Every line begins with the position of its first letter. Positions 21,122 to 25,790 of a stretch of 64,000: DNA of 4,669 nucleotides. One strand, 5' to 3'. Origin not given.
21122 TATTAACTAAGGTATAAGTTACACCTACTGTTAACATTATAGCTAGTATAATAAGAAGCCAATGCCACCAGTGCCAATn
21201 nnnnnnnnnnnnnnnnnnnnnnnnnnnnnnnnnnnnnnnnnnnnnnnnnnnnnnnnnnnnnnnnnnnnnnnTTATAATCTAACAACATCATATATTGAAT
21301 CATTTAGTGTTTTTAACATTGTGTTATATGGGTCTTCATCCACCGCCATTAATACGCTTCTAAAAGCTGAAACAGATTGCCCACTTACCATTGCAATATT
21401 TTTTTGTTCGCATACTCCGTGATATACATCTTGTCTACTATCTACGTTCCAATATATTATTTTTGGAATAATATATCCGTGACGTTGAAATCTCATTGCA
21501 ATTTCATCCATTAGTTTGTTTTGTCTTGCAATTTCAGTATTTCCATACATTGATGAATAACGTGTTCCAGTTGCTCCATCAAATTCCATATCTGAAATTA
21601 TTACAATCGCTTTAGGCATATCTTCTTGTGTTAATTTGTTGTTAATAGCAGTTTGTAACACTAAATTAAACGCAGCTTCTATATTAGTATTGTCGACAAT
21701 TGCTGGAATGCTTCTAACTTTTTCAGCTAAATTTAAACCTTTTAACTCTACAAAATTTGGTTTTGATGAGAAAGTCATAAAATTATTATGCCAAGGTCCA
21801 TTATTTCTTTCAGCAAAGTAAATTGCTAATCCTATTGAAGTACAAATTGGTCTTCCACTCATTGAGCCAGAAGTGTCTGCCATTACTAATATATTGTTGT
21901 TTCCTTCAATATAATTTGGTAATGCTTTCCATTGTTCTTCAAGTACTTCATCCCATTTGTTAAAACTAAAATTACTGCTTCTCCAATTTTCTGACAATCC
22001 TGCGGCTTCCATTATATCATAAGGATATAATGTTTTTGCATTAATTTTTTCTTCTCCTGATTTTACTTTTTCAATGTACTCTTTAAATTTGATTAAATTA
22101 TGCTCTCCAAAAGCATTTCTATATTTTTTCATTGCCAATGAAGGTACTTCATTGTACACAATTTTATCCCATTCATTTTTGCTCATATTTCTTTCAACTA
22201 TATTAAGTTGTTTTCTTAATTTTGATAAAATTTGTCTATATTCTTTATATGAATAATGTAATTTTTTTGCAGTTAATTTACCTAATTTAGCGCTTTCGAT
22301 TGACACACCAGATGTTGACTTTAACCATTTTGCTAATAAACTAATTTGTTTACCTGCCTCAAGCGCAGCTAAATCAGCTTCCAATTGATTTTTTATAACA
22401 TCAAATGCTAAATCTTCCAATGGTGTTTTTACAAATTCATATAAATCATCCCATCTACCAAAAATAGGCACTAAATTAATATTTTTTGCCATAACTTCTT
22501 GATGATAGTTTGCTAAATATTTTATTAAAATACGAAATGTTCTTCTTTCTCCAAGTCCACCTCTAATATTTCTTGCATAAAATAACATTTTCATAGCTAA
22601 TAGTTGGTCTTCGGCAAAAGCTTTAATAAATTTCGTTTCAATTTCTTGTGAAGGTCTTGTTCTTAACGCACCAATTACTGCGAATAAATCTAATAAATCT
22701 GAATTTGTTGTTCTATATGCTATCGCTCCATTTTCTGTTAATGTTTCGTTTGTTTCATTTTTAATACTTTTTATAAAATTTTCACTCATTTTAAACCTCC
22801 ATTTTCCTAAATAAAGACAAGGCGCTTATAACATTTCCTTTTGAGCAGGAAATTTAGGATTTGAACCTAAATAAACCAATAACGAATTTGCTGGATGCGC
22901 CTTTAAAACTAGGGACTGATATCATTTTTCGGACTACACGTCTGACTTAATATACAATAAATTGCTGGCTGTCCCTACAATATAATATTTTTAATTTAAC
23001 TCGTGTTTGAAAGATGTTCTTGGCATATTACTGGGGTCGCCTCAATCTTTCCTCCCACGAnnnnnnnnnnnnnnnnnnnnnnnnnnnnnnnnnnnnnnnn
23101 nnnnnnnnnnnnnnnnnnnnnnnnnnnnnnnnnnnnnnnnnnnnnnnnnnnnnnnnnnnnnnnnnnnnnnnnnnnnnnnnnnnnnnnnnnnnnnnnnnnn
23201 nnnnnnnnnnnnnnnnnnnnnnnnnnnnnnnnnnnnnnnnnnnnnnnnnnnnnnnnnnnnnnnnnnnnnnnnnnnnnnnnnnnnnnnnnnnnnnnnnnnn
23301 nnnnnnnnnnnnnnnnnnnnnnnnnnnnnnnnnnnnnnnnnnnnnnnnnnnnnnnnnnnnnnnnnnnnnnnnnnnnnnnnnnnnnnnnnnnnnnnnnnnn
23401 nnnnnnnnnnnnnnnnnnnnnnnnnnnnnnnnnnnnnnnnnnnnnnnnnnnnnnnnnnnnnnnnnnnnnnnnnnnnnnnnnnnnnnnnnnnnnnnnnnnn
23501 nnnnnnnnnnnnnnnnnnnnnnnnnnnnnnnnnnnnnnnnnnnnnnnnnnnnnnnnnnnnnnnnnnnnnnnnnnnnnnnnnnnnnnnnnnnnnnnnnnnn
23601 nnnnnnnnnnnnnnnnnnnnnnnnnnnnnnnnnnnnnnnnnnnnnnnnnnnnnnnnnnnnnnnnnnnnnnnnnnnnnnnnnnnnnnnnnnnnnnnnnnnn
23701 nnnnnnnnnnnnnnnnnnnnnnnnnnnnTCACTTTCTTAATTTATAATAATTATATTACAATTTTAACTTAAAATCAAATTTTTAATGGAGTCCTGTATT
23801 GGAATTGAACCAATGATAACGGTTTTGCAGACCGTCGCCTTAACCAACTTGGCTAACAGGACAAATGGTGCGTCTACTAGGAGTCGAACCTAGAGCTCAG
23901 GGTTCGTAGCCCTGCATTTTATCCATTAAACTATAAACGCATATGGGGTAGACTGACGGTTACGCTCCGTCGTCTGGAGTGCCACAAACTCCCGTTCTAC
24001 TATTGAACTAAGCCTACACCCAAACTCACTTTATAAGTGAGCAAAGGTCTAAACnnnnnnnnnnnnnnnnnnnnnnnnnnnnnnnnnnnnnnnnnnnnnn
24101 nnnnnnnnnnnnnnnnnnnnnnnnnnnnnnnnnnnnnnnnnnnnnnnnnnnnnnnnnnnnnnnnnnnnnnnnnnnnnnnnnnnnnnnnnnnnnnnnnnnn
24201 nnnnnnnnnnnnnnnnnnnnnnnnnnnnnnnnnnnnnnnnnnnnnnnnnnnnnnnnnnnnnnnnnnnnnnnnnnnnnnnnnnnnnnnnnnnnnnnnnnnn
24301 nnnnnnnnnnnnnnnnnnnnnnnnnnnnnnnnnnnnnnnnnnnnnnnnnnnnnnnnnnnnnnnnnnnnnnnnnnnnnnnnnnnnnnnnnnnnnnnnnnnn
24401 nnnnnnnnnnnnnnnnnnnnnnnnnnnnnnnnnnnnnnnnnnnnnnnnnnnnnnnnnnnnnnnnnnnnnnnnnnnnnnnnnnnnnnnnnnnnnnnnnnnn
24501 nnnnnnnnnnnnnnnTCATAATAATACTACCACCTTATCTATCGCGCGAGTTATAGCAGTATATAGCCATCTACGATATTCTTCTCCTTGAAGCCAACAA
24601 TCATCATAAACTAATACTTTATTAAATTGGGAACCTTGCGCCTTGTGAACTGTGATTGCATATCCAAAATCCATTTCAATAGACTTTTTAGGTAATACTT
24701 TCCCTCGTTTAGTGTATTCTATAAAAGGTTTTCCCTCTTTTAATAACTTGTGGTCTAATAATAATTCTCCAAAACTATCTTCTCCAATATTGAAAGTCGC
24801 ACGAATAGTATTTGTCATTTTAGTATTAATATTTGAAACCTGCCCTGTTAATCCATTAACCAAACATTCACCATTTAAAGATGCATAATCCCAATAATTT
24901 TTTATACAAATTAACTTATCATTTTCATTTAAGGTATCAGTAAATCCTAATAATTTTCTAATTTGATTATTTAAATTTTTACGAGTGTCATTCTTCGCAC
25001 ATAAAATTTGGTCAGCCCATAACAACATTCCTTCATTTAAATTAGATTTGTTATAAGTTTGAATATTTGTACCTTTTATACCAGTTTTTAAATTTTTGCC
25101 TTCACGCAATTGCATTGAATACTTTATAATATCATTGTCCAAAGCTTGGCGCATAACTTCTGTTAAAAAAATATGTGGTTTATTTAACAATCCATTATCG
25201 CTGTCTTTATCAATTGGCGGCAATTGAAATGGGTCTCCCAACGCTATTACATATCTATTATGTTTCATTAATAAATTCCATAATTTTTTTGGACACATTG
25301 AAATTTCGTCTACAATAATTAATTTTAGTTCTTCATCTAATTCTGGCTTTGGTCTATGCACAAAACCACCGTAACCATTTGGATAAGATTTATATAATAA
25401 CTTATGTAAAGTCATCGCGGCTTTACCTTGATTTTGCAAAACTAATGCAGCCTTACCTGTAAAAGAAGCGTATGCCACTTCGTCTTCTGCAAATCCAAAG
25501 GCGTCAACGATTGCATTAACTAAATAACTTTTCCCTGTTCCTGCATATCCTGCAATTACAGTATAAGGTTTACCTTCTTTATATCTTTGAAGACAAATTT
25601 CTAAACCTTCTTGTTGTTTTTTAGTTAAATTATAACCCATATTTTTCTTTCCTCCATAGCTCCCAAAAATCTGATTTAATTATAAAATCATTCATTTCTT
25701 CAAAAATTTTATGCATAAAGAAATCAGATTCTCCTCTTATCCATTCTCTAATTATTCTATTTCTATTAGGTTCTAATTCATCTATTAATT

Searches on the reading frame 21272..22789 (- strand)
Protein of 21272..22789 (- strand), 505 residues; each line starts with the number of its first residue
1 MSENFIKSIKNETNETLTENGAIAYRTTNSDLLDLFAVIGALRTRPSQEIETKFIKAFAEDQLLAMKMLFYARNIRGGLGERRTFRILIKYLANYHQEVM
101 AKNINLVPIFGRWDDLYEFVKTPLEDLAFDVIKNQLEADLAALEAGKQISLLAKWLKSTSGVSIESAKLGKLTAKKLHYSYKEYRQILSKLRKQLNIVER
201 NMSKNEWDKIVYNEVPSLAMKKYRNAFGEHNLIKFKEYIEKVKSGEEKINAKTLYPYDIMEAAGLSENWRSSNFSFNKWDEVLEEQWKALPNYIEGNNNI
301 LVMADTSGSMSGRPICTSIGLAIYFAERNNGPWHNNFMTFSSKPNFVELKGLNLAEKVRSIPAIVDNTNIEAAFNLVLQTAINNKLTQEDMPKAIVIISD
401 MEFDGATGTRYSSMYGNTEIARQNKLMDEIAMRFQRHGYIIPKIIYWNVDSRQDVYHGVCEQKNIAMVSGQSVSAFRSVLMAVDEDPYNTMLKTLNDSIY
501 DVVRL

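Call 8: search_protein_families(library=phrogs, proteins=[window:21272-22789:-])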
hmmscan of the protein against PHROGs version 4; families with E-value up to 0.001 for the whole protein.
window:21272-22789:- (505 aa): 2 families
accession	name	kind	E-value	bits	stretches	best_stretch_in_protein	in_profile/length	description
phrog_850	-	DNA, RNA and nucleotide metabolism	2.4e-129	433.3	1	4-501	3-475/476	RNA-binding protein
phrog_12912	-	unknown function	1.7e-07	32.4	1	54-230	25-183/211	-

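Call 9: search_protein_families(library=pfam, proteins=[window:21272-22789:-])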
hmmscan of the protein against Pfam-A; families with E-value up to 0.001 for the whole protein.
window:21272-22789:- (505 aa): 2 families
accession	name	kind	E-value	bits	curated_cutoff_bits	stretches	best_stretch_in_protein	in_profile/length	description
PF11443.14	DUF2828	-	4.6e-44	151.4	29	2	172-292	274-397/405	Domain of unknown function (DUF2828)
PF25043.1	DUF7788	-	7e-36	124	27.1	1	301-481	3-184/221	Domain of unknown function (DUF7788)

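Call 65: search_solved_structures(query=window:21272-22789:-, max_evalue=0.01)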
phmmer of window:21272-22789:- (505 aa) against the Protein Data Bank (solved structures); distinct sequences matched with E-value up to 0.01: 0.

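Call 88: find_homologous_proteins(query=window:21272-22789:-, max_evalue=1e-10)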
Query window:21272-22789:- (505 aa): 7837 proteins with E <= 1e-10 among 8000 candidates; the best 120 are listed.
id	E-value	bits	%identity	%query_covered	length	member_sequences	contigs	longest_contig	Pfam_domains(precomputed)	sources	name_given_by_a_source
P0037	0.0e+0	1120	99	100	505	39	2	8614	PF11443.14,PF25043.1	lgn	-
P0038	9.5e-296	999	88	100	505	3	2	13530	PF11443.14,PF25043.1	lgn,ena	-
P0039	3.7e-285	964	84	100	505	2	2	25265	PF11443.14,PF25043.1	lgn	-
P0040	5.3e-266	901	79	100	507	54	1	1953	PF11443.14,PF25043.1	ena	-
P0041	6.9e-266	900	79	100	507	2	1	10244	PF11443.14,PF25043.1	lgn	-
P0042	7.1e-266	900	80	100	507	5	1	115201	PF11443.14,PF25043.1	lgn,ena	-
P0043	1.6e-262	889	79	100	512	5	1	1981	PF11443.14,PF25043.1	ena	-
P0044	4.6e-262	888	79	100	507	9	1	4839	PF11443.14,PF25043.1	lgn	-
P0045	2.3e-261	885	77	100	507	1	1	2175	PF11443.14,PF25043.1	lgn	-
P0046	2.1e-260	882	77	100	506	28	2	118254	PF11443.14,PF25043.1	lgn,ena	-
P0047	1.2e-259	880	78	100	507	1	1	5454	PF11443.14,PF25043.1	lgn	-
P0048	2.4e-259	879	78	99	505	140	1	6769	PF11443.14,PF25043.1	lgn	-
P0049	8.2e-254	860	75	100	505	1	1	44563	PF11443.14,PF25043.1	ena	-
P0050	4.0e-253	858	76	100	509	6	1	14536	PF11443.14,PF25043.1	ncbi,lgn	-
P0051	4.7e-253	858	76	100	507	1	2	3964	PF11443.14,PF25043.1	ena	-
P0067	7.3e-236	801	70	100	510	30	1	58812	PF11443.14,PF25043.1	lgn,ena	-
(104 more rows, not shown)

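Call 91: find_encoding_contigs(protein=P0046, flank=1200, max_places=1)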
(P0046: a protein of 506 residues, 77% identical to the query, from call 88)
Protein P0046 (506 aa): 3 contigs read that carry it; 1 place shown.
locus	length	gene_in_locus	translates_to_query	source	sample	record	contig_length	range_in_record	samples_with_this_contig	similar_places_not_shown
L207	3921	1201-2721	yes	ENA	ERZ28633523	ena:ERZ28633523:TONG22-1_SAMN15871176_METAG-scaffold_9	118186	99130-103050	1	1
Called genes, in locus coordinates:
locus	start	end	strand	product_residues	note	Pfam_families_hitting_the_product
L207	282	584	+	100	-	PF20274:cREC_REC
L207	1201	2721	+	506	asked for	PF11443:DUF2828, PF25043:DUF7788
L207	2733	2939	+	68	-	-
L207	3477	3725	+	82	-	-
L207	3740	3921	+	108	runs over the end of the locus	-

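Call 92: find_encoding_contigs(protein=P0067, flank=1200, max_places=1)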
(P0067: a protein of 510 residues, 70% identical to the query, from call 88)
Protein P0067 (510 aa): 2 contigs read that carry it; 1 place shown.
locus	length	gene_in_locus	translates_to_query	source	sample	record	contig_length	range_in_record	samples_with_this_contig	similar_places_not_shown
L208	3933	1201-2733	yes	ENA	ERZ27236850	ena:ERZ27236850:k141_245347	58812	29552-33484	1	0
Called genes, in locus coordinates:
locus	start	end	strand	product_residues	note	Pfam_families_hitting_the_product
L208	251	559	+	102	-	PF00072:Response_reg (weak), PF20274:cREC_REC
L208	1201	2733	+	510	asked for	PF11443:DUF2828, PF25043:DUF7788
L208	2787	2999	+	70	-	-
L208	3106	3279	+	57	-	-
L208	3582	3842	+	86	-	-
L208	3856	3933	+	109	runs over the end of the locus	-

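Call 100: predict_structure(alignment_id=A5)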
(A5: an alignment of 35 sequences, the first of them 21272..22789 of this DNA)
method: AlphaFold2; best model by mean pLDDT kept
length: 505 residues; sequences in the alignment: 35
mean_pLDDT: 81.0   pTM: 0.66
mean pLDDT of the five models: 81.0, 77.8, 77.7, 77.2, 74.2
residues with pLDDT >= 90: 180; 70-90: 226; 50-70: 67; < 50: 32
segments of 3 or more residues with pLDDT < 50: 1-13, 15-25, 404-411
pLDDT, mean of each block of 10 residues (from residue 1): 39 44 51 75 81 88 89 78 92 95 94 94 97 95 86 89 89 95 92 74 74 73 73 79 76 82 84 85 85 80 87 90 93 93 90 91 77 92 93 90 49 55 72 91 88 65 75 78 71 77 89
secondary structure, 60 per line:
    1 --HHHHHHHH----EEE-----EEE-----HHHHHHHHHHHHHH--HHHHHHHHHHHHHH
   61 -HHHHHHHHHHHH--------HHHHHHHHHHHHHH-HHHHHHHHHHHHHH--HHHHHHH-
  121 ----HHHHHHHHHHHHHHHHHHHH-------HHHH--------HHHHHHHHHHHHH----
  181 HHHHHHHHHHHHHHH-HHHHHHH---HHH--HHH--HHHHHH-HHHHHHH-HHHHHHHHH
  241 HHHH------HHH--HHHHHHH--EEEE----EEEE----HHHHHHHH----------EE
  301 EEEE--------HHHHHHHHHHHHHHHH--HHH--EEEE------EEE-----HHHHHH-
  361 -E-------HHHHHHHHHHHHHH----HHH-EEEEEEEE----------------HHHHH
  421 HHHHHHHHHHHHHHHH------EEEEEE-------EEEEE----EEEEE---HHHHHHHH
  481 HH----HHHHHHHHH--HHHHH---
elements in order: H3-10 E15-17 E23-25 H31-44 H47-60 H62-73 H82-95 H97-110 H113-119 H125-144 H152-155 H164-176 H181-195 H197-203 H217-222 H224-230 H232-244 H256-262 E265-268 E273-276 H281-288 E299-304 H313-328 E336-339 E346-348 H354-359 H370-383 E392-399 H416-436 E443-448 E456-460 E465-469 H473-482 H487-495 H498-502

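Call 102: fold_search(model_id=the predicted structure, library=pdb)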
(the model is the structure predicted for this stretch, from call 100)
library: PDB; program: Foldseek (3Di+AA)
matches with E <= 10: 437; with E <= 0.001: 2
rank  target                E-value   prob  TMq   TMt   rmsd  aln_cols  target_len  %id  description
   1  9l5y_B                1.4e-05  1.00  0.52  0.56   9.5       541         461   13  Structure of Ro60 dimer from Thermus phage phiLo (released 2025-12-10)
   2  2nvo                  3.4e-05  1.00  0.42  0.42  10.6       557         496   11  Crystal structure of Deinococcus radiodurans RO (RSR) protein (released 2007-03-27)
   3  7vfs_B                2.0e-03  1.00  0.23  0.13   6.5       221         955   16  Human N-type voltage gated calcium channel CaV2.2-alpha2/delta1-beta1 complex, apo state (released 2021-11-03)
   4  8x90_B                2.8e-03  1.00  0.21  0.12   7.9       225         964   15  P/Q type calcium channel (released 2024-03-20)
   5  8fd7_D                1.0e-02  1.00  0.23  0.13   7.3       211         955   14  Structure of the human L-type voltage-gated calcium channel Cav1.2 complexed with gabapentin (released 2023-03-22)
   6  8hmb_E                1.4e-02  1.00  0.21  0.13   7.1       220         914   14  Cryo-EM structure of human high-voltage activated L-type calcium channel CaV1.2 in complex with benidipine (BEN) (released 2024-04-24)
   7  8hlp_F                1.4e-02  0.99  0.21  0.12   9.0       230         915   15  Cryo-EM structure of human high-voltage activated L-type calcium channel CaV1.2 (apo) (released 2024-04-24)
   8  8if4_A                1.5e-02  0.99  0.23  0.14   7.6       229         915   15  Structure of human alpha-2/delta-1 without mirogabalin (released 2023-04-05)
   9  8if3_A                1.6e-02  0.99  0.21  0.13   7.6       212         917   14  Structure of human alpha-2/delta-1 with mirogabalin (released 2023-04-05)
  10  9vlg_A                3.2e-02  0.99  0.21  0.13   8.1       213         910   14  Structure of human alpha-2/delta-1 with crisugabalin (released 2026-01-07)
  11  9rt4_C1               8.6e-02  0.97  0.22  0.35   6.5       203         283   11  NetF - ANTXR2 local refinement focused (released 2026-02-18)
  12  6erg_B                1.3e-01  0.85  0.21  0.20   9.8       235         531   13  Complex of XLF and heterodimer Ku bound to DNA (released 2018-10-17)
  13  5t0c_Ab               1.6e-01  0.77  0.18  0.38   8.5       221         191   11  Structural basis for dynamic regulation of the human 26S proteasome (released 2016-10-19)
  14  6fpz_A                1.7e-01  0.93  0.24  0.21   7.3       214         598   10  Inter-alpha-inhibitor heavy chain 1, D298A (released 2019-02-27)
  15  6tyx_B                2.0e-01  0.66  0.20  0.40  12.2       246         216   10  Structure of Ku80 von Willebrand domain S229A mutant complexed with XLF Ku Binding Motif (released 2019-11-27)
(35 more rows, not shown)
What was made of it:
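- On Y RNA / YrlA-like RNA with Ro60 (considered for the 3' trailer and its paralogues, not for the tmRNA): The 505-aa DUF2828 protein has a Ro60-like fold: 9l5y_B at E 1.4e-5 and TM 0.52; 2nvo at E 3.4e-5 (call 102).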

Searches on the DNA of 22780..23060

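Call 66: search_rna_families(source=window, start=22780, end=23060, threshold=evalue, max_evalue=5, show_alignments=2)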
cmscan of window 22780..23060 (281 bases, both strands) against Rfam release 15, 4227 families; matches with E-value up to 5: 2.
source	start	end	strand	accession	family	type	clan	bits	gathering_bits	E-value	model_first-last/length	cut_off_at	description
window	22828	22877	-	RF04345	Plastid-rps12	Cis-reg;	-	23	78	0.51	1-97/97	no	Plastid-rps12 3UTR RNA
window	22846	22892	-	RF00005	tRNA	Gene; tRNA;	CL00001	16.4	29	0.79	1-71/71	no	tRNA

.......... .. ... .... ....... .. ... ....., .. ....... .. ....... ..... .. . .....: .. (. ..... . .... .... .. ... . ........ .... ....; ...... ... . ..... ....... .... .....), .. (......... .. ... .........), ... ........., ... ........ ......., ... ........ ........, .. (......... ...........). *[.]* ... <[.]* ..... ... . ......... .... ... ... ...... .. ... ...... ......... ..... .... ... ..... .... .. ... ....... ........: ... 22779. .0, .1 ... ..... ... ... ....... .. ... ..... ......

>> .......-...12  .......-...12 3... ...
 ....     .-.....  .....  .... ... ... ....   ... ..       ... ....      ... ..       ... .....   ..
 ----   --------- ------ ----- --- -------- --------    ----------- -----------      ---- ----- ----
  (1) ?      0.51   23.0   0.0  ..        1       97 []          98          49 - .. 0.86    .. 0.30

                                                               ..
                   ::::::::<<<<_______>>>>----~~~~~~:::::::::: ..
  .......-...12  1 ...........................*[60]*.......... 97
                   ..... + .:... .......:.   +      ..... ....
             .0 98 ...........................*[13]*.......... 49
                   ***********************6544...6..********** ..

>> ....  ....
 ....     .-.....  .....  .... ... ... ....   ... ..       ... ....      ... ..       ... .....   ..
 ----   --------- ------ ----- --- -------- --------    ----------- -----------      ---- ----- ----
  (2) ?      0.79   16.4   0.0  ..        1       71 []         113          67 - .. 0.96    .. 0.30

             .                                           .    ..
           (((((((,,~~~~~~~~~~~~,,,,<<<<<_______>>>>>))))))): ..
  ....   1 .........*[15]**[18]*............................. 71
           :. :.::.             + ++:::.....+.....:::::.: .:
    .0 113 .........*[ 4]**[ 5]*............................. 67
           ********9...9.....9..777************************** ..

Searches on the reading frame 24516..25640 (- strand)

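Call 8: search_protein_families(library=phrogs, proteins=[window:24516-25640:-])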
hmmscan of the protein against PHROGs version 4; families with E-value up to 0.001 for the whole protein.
window:24516-25640:- (374 aa): 5 families
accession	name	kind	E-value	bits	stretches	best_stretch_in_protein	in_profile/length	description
phrog_325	-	DNA, RNA and nucleotide metabolism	2.3e-101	341.7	1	2-373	468-867/986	Dda-like helicase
phrog_4412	-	DNA, RNA and nucleotide metabolism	1.3e-34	120.7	2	4-193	330-517/743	exonuclease V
phrog_1967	-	DNA, RNA and nucleotide metabolism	2e-10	40.9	1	4-104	152-255/776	DNA helicase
phrog_170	-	other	0.00069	20.1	0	5-41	76-107/323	PhoH-like phosphate starvation-inducible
phrog_25471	-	unknown function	0.00098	20.2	0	4-68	2-68/162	-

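Call 9: search_protein_families(library=pfam, proteins=[window:24516-25640:-])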
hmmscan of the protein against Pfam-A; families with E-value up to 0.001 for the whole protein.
window:24516-25640:- (374 aa): 7 families
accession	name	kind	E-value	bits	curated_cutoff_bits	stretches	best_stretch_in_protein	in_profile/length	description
PF13604.12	AAA_30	-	1.3e-23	84.2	27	1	19-184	13-174/191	AAA domain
PF13245.12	AAA_19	-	4.2e-16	59.8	25.1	1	25-143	12-132/134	AAA domain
PF13538.12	UvrD_C_2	-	1.7e-15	57.1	27.4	1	326-372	2-51/52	UvrD-like helicase C-terminal domain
PF01443.25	Viral_helicase1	-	2.2e-14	54.3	21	1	27-148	1-105/228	Viral superfamily 1 RNA helicase core domain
PF05970.20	PIF1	-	1.7e-09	38.1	25.9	1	5-132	2-130/223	PIF1-like helicase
PF13191.12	AAA_16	-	0.00026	22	32.6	1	8-47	7-47/167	AAA ATPase domain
PF09848.15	SLFN-g3_helicase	-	0.00064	19.5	24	0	27-112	4-87/354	Schlafen group 3, DNA/RNA helicase domain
